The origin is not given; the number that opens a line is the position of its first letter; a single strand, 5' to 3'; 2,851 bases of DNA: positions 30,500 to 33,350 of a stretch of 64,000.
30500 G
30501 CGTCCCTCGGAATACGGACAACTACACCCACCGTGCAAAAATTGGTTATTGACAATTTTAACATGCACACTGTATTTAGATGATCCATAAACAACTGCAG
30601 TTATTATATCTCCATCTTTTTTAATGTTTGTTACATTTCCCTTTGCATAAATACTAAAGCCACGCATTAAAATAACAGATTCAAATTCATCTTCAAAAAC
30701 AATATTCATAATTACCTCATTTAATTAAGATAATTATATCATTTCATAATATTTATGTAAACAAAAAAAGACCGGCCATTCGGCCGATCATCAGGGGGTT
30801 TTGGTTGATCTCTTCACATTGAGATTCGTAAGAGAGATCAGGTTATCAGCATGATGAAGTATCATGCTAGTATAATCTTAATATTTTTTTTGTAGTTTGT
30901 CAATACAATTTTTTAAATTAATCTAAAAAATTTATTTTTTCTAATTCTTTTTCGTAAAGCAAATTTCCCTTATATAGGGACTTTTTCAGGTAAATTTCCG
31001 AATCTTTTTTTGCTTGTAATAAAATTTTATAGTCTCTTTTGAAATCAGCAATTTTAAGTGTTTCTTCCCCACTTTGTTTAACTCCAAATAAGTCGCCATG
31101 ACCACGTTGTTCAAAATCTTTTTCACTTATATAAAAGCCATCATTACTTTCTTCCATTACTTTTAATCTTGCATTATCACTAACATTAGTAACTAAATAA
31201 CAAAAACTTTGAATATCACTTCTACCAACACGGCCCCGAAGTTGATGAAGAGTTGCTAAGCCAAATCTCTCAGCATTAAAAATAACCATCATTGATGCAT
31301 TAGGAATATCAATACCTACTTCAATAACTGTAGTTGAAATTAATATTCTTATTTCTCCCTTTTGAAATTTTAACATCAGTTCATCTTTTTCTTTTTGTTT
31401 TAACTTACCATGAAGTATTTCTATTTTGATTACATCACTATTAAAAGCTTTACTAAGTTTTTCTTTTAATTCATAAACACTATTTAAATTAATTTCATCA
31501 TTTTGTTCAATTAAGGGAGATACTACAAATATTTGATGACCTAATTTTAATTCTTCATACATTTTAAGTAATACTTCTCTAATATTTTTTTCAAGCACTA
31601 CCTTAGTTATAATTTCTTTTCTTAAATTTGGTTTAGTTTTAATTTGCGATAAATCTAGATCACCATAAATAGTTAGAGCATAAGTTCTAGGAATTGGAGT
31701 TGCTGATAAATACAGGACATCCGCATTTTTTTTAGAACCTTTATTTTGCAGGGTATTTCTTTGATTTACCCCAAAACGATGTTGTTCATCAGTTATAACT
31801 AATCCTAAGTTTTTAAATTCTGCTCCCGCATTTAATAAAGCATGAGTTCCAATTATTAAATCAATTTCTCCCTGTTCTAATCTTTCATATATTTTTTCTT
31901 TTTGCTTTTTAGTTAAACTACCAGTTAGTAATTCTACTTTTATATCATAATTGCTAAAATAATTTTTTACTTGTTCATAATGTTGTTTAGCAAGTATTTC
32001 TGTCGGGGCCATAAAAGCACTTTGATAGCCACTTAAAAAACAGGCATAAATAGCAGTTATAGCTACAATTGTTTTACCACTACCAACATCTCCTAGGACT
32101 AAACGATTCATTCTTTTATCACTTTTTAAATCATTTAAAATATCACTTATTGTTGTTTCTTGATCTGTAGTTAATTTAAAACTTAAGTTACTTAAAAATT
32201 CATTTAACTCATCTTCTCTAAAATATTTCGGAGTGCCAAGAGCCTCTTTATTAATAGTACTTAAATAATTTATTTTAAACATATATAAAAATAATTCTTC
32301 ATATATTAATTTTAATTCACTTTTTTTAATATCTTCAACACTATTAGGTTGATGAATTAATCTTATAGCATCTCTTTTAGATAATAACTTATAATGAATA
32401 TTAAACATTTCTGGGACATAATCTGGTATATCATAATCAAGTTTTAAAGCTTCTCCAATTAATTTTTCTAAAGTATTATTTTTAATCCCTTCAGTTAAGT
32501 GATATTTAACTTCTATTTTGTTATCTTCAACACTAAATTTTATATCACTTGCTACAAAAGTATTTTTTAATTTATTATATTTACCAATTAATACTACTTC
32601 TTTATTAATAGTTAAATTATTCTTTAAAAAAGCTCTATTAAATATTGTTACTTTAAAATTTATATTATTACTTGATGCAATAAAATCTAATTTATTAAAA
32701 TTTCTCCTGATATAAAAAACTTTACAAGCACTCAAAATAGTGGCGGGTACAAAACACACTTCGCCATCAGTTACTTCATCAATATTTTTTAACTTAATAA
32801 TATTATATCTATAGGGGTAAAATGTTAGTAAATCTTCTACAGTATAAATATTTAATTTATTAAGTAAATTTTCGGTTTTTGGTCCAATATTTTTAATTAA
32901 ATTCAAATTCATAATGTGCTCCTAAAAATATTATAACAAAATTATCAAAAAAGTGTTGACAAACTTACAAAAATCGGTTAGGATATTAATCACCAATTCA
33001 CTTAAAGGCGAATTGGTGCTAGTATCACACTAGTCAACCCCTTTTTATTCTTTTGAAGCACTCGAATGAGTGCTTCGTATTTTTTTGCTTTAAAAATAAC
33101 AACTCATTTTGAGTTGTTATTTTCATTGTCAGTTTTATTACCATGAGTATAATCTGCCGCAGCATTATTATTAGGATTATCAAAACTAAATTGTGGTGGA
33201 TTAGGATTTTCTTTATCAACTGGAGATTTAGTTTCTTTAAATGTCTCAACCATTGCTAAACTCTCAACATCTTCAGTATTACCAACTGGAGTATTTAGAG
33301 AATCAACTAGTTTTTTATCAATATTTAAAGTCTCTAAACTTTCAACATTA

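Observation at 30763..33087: Two paralogous C-rich small RNA genes bracketing recG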

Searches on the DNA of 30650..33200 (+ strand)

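Call 4: search_rna_families(source=window, start=30650, end=33200, threshold=evalue, max_evalue=10, show_alignments=4)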
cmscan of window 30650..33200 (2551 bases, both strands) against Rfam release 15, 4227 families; matches with E-value up to 10: 5.
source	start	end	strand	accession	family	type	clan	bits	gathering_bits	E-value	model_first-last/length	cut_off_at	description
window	33002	33083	+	RF02451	ncr1241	Gene; sRNA;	-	20.4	60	2.8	1-63/63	no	Bacillus sRNA ncr1241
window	32759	32840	-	RF02153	NBR2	Gene; lncRNA;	-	20.4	40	6.9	1-63/63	no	Neighbour of BRCA1 gene 2 converved region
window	31954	32052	-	RF02854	Ysr100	Gene; sRNA;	-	18.7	47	2.7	1-120/120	no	Yersinia sRNA 100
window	33090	33126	-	RF04003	mir-4841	Gene; miRNA;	-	17.4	100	8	1-86/86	no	mir-4841 microRNA precursor family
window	30764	30838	-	RF02784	SorX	Gene; sRNA;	-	14.6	46.6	4.7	1-73/73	no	Singlet oxygen resistance RNA X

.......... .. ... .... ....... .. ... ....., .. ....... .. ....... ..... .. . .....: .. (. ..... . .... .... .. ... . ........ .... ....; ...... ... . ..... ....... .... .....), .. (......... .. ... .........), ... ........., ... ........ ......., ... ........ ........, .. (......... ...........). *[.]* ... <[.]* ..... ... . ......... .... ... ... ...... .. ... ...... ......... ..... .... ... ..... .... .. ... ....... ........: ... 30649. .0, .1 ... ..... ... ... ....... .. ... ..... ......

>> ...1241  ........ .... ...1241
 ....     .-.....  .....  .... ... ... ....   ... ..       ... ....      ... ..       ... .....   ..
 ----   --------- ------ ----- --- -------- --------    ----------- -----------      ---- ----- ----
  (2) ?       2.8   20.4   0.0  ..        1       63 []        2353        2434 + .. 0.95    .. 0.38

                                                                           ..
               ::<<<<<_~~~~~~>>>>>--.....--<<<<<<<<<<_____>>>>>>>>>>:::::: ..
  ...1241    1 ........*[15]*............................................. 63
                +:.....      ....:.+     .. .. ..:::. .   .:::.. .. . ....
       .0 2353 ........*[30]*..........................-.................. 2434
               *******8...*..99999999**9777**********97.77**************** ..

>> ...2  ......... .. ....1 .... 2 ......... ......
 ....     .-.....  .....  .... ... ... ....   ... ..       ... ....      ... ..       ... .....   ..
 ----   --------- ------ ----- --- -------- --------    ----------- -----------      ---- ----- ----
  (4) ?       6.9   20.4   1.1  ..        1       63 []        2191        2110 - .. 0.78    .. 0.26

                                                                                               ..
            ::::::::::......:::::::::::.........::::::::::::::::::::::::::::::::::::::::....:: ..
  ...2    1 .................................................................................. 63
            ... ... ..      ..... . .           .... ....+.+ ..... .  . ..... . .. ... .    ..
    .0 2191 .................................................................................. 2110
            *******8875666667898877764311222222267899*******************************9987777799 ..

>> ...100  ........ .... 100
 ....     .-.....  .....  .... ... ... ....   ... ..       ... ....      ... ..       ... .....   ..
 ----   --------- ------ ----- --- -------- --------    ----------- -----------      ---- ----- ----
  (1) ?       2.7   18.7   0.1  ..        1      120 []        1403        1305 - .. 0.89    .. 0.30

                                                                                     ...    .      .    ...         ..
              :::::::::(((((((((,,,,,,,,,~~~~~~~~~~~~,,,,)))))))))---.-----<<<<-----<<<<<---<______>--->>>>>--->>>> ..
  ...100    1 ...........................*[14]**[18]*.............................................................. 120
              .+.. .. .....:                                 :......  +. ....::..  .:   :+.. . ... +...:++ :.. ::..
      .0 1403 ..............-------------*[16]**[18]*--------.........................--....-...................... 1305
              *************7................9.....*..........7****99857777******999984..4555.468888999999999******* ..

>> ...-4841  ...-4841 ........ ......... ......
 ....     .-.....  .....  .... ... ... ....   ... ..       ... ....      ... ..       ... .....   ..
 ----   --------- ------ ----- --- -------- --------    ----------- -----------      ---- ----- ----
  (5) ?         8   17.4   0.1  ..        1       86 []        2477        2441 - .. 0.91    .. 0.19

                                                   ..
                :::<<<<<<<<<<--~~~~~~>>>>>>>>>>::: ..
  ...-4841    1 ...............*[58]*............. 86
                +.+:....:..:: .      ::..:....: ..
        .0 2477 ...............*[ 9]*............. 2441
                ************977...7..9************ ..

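Call 13: search_dna_similar(query=window:30700-33150:+, collection=plasmids, mode=near)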
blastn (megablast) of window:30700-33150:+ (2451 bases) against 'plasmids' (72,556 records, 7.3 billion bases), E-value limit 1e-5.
No match.

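Call 27: build_rna_model(alignment_id=A2, structure=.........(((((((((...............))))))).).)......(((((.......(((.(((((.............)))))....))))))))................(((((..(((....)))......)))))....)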
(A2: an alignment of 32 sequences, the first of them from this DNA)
Model R1 built from alignment A2 (32 sequences, 149 columns); structure: as given.
model positions 104; base pairs 30; branch points 2; effective number of sequences 2.81; information 0.59 bits per position. Calibrated on 0.2 Mb of random sequence (short: E-values are rough).
structure used (alignment columns):
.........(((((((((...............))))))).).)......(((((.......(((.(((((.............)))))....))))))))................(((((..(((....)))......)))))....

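Call 28: build_rna_model(alignment_id=A3, structure=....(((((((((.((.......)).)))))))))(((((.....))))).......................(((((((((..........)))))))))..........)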
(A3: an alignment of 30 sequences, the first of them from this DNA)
Model R2 built from alignment A3 (30 sequences, 111 columns); structure: as given.
model positions 99; base pairs 25; branch points 2; effective number of sequences 1.51; information 0.59 bits per position. Calibrated on 0.2 Mb of random sequence (short: E-values are rough).
structure used (alignment columns):
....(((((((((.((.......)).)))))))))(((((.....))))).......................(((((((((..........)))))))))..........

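Call 29: search_with_rna_model(model_id=R1, source=window, max_evalue=10, show_alignments=3)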
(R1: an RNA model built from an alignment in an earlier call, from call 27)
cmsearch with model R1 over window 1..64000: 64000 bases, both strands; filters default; matches with E-value up to 10: 3.
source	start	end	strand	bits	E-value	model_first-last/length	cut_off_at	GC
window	30767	30873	-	97.6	8.8e-17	1-104/104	no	0.44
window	30843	30911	+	15.5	0.62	1-104/104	no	0.23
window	14145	14207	+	9.6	8.4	1-104/104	no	0.22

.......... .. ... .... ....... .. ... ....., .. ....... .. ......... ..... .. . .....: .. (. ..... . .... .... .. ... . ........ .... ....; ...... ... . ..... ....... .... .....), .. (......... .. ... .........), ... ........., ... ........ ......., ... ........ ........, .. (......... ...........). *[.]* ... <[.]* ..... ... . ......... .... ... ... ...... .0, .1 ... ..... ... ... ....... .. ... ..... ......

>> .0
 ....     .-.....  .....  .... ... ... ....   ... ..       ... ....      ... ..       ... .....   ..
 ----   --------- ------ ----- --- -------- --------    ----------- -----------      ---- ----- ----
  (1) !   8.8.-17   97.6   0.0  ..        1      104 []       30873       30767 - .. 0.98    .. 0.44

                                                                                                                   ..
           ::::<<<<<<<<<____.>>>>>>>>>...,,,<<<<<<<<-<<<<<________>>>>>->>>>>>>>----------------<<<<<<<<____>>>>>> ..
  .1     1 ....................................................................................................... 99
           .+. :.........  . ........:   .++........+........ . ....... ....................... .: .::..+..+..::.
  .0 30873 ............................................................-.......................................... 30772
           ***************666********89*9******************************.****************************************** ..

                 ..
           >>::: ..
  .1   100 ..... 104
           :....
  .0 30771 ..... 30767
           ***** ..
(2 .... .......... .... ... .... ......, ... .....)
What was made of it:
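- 30763..30873 (-): Unit 1 sRNA, about 105 nt. Predicted +1 is near 30868. The covariance model match spans 30873-30767. Model R1 scores 97.6 bits, E = 9e-17 (call 29).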

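Call 30: search_with_rna_model(model_id=R2, source=window, max_evalue=10, show_alignments=3)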
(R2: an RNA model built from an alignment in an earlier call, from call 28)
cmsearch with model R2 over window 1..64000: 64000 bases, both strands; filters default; matches with E-value up to 10: 6.
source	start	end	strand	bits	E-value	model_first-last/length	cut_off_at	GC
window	32987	33082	+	109.9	4.8e-21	1-99/99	no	0.38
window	32911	33022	-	26.1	0.0013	1-99/99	no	0.29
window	11626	11705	-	12.9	0.71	1-99/99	no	0.26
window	57675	57764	-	12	1.1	1-99/99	no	0.24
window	45661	45741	+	10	2.9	1-99/99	no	0.23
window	30840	30913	+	7.5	9.5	1-99/99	no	0.24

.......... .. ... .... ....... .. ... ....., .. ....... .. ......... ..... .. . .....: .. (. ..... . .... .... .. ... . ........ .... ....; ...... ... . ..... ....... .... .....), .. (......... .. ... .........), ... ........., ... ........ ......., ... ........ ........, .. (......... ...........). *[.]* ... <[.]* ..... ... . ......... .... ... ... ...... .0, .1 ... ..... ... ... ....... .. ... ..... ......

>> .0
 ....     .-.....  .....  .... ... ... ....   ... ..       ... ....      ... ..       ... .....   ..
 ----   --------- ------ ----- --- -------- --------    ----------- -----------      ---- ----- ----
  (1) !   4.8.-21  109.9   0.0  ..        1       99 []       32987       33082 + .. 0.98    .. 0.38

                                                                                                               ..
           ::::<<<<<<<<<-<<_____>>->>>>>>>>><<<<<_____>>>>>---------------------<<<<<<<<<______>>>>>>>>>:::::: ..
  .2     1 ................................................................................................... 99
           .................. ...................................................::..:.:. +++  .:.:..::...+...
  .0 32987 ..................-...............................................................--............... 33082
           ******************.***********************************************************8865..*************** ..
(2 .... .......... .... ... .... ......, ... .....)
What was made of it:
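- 32987..33087 (+): Unit 2 sRNA, about 97 nt. Predicted +1 is near 32991. Model R2 scores 109.9 bits, E = 5e-21 (call 30).
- On Paralogous (sibling) sRNA pair: Cross-searches with R1 and R2 return only self hits and antisense self hits (calls 29, 30).
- R1 does not hit unit 2, and R2 does not hit unit 1, at E <= 10 (calls 29, 30).
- Tried and rejected: The only other hits were antisense self hits and E > 0.5 noise (calls 29, 30).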

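Call 31: search_with_rna_model(model_id=R1, sources=[window, L004, L007, L008, L009, L010, L011, L012, L013, L014, L015, L016, L017, L018, L019, L020, L021, L022, L023, L024, L025, L026, L027, L028, L029, L030, L031, L032, L033, L034, L035, L036, L037, L038, L039, L040, L041, L042, L043, L044, L045, L046, L047, L048, L049, L050, L051, L052, L053, L054, L055, L056, L057, L058, L059, L060, L061, L062, L063, L064, L065, L066, L067, L068, L069, L070, L071, L072, L073, L074, L075, L076, L077, L078, L079, L080, L081, L082, L083, L084, L085], max_evalue=0.01, make_alignment=true)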
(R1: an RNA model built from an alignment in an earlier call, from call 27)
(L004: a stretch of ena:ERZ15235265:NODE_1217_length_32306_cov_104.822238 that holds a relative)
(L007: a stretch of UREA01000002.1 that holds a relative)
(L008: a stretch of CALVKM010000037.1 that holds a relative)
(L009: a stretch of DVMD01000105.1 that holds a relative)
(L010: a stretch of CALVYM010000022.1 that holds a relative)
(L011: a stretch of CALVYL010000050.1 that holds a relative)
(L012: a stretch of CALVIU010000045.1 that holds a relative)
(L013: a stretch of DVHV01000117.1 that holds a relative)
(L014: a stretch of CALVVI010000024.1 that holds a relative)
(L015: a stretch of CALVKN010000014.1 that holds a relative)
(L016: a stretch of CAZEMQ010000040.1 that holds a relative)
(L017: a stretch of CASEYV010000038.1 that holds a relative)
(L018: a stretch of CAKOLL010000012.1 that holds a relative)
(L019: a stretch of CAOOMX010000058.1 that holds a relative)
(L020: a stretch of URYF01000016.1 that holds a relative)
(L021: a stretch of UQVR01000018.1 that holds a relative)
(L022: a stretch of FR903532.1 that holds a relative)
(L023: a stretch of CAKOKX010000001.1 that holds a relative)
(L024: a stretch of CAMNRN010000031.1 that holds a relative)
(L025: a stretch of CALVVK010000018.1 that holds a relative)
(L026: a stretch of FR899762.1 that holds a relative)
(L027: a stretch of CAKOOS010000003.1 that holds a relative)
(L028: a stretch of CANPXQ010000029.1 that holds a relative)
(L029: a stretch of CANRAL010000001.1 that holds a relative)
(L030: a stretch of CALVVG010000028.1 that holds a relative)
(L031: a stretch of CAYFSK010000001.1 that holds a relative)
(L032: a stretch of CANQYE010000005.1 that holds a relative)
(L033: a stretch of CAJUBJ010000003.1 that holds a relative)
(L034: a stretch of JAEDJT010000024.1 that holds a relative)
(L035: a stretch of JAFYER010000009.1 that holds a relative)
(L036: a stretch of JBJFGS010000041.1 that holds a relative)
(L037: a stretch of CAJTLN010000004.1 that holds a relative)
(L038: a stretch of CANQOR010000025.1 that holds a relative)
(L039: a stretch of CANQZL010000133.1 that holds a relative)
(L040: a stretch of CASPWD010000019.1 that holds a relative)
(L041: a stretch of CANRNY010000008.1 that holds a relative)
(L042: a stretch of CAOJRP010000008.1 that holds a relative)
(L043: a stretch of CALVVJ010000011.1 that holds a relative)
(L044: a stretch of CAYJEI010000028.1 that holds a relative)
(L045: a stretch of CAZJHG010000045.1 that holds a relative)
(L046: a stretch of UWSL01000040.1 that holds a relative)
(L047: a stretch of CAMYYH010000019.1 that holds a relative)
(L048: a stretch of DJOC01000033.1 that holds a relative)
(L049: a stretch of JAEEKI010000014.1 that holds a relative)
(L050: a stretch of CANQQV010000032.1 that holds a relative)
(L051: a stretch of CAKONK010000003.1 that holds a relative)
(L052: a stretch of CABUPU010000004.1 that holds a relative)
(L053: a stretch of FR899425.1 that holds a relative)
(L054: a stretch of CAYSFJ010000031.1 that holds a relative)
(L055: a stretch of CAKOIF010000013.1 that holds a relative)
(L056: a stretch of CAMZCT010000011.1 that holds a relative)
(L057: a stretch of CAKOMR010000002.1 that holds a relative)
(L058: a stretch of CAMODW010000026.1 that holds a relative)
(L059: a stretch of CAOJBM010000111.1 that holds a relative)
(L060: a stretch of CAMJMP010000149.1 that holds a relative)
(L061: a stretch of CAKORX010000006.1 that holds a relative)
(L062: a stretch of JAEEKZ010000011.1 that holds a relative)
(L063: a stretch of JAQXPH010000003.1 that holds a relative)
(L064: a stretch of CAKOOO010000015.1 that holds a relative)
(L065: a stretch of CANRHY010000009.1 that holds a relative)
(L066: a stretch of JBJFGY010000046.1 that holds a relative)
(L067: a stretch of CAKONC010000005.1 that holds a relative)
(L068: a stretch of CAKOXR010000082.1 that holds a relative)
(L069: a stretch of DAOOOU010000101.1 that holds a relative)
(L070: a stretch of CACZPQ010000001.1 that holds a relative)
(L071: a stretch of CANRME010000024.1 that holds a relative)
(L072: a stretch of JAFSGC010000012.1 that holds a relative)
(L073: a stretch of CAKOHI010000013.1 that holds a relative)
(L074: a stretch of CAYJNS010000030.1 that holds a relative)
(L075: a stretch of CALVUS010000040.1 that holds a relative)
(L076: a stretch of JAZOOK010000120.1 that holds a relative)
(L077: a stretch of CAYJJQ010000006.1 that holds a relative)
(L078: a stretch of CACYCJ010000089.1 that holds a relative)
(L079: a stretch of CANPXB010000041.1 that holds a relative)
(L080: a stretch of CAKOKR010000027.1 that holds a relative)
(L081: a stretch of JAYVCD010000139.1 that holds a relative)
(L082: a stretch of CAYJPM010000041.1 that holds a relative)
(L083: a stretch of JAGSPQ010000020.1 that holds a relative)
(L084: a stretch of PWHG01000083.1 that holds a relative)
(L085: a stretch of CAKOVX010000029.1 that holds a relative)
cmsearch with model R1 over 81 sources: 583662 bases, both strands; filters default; matches with E-value up to 0.01: 58.
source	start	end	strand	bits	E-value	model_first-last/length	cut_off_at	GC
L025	5036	5141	+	100.6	2.2e-16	1-104/104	no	0.43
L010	5040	5146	+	99.7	3.2e-16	1-104/104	no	0.44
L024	5048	5158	+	97.8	7.5e-16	1-104/104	no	0.41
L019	5047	5157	+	97.7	7.9e-16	1-104/104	no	0.4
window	30767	30873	-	97.6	8.1e-16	1-104/104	no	0.44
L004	5040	5146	+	97.6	8.1e-16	1-104/104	no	0.44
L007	5040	5146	+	97.6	8.1e-16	1-104/104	no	0.44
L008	5040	5146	+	97.6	8.1e-16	1-104/104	no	0.44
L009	5040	5146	+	97.6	8.1e-16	1-104/104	no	0.44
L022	2261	2364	+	94.3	3.5e-15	1-104/104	no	0.42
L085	654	757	+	94.3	3.5e-15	1-104/104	no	0.42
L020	5666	5769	-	94.2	3.7e-15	1-104/104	no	0.42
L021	5691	5794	-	94.2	3.7e-15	1-104/104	no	0.42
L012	5036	5140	+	92.4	8.3e-15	1-104/104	no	0.43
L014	5036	5140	+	92.4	8.3e-15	1-104/104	no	0.43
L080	5049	5152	+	92.2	9e-15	1-104/104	no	0.43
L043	5036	5140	+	91.9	1e-14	1-104/104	no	0.43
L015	5036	5139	+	91.9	1e-14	1-104/104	no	0.4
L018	3018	3121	-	91.8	1.1e-14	1-104/104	no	0.41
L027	6650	6752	+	91.6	1.2e-14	1-104/104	no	0.44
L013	5036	5142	+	91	1.5e-14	1-104/104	no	0.42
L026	5346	5450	-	90.7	1.8e-14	1-104/104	no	0.43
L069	2065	2162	+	86.1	1.3e-13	1-104/104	no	0.41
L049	5019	5126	+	86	1.4e-13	1-104/104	no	0.38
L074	5384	5491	+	84.7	2.6e-13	1-104/104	no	0.32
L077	5376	5477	+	83.9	3.7e-13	1-104/104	no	0.4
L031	5017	5126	+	83.4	4.5e-13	1-104/104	no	0.34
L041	5048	5145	+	81.4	1.1e-12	1-104/104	no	0.42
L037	6642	6738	-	81.3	1.2e-12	1-104/104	no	0.36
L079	5048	5145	+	80.5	1.6e-12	1-104/104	no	0.43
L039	2936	3034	+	80.1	1.9e-12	1-104/104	no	0.37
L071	53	156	-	79.7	2.4e-12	1-104/104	no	0.38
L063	5026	5131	+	79.3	2.8e-12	1-104/104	no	0.42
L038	5054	5151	+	78.2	4.6e-12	1-104/104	no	0.41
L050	5048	5145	+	77.6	5.8e-12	1-104/104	no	0.42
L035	5021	5127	+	77.4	6.4e-12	1-104/104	no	0.37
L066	2161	2263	+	76.7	8.9e-12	1-104/104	no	0.4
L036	6695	6790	+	76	1.2e-11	1-104/104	no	0.43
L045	5710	5805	+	75.9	1.2e-11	1-104/104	no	0.43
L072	5025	5128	+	75.2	1.7e-11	1-104/104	no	0.43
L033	7224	7318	-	75.1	1.8e-11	1-104/104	no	0.36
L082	4875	4979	+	73.9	3.1e-11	1-104/104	no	0.32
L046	6657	6754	-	71.1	1.1e-10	1-104/104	no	0.41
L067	5026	5131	+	69.8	1.9e-10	1-104/104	no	0.42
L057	5026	5131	+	69.8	1.9e-10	1-104/104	no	0.42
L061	2904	3009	+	68.2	3.8e-10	1-104/104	no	0.42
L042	5680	5787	+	60.6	1.1e-08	1-104/104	no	0.39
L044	5057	5131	+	59.7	1.7e-08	1-80/104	3'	0.35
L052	5041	5152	+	56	8.8e-08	1-104/104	no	0.38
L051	5041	5152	+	55.3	1.2e-07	1-104/104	no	0.39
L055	5041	5152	+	55.3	1.2e-07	1-104/104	no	0.39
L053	5041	5152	+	55.1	1.3e-07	1-104/104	no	0.39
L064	2207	2317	+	53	3.3e-07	1-104/104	no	0.41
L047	5060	5146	+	52.5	4.1e-07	1-104/104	no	0.37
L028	5041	5149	+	52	5.1e-07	1-104/104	no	0.41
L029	4985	5101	-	49.9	1.3e-06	1-104/104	no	0.37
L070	5001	5111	+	47.2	4.3e-06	1-104/104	no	0.34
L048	5041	5127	+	44.8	1.2e-05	1-80/104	3'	0.34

Alignment A4: 58 matches aligned to the model, 170 columns, each read 5' to 3' on its own strand. Consensus structure (alignment columns), stored with it:
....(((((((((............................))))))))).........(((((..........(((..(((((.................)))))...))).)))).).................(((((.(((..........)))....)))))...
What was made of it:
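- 30763..30873 (-): There are 58 homologues in related loci (call 31).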
